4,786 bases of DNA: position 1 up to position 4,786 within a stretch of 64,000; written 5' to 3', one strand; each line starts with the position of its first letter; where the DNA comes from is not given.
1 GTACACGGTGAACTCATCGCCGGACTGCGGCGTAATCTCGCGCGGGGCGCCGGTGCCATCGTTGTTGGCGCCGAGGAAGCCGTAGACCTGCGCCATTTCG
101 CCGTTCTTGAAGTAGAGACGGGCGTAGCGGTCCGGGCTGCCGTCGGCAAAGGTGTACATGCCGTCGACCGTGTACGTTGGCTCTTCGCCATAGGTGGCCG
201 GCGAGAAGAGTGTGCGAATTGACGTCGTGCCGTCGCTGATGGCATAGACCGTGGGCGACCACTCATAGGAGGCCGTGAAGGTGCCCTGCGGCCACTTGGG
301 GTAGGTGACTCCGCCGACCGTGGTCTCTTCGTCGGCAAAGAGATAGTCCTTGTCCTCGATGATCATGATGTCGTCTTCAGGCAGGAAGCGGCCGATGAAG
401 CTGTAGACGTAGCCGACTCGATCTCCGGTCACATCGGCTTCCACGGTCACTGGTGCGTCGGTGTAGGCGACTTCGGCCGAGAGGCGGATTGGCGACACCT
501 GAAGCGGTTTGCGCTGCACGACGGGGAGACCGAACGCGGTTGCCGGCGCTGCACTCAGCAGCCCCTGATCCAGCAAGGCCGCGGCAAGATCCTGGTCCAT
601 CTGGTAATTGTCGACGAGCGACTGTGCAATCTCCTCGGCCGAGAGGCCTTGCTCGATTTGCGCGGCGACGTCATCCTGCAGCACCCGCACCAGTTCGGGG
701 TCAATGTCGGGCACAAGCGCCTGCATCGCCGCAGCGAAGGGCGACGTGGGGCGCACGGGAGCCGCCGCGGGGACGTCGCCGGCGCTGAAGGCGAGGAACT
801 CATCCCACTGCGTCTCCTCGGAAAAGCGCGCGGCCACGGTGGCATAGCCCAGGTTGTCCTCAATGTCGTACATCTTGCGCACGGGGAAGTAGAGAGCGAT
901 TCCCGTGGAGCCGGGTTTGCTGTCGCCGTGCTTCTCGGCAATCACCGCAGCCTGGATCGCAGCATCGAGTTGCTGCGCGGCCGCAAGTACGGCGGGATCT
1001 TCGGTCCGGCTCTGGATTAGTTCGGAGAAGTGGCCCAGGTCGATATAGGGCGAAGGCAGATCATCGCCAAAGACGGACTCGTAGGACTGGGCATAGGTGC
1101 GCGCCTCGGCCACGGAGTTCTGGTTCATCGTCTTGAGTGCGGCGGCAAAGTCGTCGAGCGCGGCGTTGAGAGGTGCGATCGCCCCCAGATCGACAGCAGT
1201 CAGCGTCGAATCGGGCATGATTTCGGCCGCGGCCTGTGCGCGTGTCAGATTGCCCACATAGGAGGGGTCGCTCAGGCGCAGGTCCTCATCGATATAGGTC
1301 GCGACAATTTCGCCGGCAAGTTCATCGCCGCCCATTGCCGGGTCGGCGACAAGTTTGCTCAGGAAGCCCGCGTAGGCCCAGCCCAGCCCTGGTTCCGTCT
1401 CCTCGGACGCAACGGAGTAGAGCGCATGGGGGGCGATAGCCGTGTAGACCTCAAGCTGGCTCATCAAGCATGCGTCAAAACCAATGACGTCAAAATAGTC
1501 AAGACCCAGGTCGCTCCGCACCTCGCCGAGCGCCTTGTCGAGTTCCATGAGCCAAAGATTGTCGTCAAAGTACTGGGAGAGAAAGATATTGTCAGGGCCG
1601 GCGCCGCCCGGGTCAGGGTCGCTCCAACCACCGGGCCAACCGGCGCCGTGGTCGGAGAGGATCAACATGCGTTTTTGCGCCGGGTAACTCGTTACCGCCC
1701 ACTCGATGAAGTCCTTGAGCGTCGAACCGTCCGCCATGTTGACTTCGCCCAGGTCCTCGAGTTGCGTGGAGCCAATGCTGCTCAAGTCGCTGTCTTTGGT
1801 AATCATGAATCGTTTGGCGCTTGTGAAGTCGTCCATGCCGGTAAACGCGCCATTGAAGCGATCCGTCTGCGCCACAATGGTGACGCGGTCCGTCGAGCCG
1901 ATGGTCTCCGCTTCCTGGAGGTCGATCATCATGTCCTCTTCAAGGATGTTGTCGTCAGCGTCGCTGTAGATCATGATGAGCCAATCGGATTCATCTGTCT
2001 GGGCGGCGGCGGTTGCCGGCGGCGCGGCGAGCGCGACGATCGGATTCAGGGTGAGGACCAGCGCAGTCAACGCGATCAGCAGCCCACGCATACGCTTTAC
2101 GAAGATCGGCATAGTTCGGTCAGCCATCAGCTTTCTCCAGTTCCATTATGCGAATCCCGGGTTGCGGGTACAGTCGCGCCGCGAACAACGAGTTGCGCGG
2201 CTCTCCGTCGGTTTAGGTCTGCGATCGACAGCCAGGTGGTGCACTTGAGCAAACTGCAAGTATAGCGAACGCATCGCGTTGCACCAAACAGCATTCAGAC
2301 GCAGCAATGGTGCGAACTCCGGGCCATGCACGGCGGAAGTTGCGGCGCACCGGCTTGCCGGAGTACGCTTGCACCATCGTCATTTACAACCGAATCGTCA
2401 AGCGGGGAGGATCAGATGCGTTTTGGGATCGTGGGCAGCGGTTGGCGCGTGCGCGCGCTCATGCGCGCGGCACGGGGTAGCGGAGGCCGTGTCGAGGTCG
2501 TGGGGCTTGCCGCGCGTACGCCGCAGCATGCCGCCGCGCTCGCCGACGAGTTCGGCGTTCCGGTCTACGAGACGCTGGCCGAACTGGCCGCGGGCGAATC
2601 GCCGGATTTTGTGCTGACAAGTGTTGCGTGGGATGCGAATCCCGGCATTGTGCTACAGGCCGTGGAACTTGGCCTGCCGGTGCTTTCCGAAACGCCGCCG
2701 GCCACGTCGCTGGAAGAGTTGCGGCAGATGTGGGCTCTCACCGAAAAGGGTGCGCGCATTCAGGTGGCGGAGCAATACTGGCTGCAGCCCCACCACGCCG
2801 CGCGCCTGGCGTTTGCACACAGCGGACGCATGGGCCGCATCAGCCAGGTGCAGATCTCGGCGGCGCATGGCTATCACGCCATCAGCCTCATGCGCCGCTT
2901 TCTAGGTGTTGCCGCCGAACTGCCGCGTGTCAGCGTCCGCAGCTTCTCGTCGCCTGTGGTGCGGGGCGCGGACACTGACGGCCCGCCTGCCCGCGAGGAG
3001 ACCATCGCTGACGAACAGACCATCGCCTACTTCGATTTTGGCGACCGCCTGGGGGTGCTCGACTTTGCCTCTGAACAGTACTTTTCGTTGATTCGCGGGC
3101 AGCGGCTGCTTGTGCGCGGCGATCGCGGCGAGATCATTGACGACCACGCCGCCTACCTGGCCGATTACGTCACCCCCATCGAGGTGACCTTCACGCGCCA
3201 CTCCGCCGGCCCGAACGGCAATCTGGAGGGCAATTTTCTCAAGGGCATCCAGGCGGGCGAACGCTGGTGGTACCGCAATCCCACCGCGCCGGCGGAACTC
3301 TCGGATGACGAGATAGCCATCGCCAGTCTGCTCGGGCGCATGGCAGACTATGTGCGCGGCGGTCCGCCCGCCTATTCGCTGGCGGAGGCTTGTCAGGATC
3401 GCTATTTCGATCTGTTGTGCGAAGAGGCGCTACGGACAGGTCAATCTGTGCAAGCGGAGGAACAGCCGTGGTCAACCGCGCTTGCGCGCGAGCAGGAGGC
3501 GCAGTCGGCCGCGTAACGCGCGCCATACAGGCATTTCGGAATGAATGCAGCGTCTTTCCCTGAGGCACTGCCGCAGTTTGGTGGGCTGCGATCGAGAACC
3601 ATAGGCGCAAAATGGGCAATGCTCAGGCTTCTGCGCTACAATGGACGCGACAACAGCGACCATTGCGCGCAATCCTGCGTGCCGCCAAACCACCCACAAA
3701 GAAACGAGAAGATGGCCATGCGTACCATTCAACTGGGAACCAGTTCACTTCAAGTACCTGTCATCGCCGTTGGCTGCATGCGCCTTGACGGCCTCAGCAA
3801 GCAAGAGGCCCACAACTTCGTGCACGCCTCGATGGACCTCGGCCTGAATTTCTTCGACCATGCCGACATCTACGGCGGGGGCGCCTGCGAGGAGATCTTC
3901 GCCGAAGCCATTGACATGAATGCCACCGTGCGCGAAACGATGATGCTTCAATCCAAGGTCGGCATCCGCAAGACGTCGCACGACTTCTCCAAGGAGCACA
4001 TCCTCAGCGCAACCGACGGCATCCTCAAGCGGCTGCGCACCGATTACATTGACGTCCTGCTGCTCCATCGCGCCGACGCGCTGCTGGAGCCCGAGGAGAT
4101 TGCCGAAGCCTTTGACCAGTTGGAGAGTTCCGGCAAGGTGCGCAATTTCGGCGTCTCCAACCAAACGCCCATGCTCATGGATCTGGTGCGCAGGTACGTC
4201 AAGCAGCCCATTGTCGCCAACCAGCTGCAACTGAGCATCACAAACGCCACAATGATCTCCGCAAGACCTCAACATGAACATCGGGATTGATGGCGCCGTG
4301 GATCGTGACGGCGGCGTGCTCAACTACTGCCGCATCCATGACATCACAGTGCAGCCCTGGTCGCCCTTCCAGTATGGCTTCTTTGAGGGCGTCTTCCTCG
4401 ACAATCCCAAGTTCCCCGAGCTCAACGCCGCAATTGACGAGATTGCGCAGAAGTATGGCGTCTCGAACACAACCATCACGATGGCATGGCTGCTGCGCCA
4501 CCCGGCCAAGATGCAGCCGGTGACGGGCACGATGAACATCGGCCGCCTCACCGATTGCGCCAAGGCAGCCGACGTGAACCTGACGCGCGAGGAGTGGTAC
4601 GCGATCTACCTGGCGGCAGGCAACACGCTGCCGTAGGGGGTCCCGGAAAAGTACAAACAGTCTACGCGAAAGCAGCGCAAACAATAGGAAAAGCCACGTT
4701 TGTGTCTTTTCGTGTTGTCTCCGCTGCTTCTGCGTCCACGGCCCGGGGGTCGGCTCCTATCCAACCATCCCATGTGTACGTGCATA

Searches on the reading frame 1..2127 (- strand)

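Call 49: search_protein_families(library=pfam, proteins=[window:1-2127:-], max_evalue=0.00001)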
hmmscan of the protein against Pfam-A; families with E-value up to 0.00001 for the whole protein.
window:1-2127:- (709 aa): 1 family
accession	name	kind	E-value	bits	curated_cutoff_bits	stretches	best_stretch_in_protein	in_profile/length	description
PF03415.19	Peptidase_C11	-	3e-37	129.5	25.8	1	54-445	2-356/359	Clostripain family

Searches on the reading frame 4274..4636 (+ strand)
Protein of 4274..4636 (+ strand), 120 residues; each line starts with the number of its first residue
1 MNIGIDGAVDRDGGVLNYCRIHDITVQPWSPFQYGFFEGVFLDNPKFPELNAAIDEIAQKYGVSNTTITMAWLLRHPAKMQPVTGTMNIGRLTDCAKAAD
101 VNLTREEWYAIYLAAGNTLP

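Call 80: search_protein_families(library=pfam, proteins=[window:4274-4636:+], max_evalue=0.0001)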
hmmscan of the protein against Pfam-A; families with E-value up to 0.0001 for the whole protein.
window:4274-4636:+ (120 aa): 1 family
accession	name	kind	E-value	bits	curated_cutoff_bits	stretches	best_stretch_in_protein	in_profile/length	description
PF00248.27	Aldo_ket_red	-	5.8e-14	52.3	24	1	14-111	174-286/291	Aldo/keto reductase family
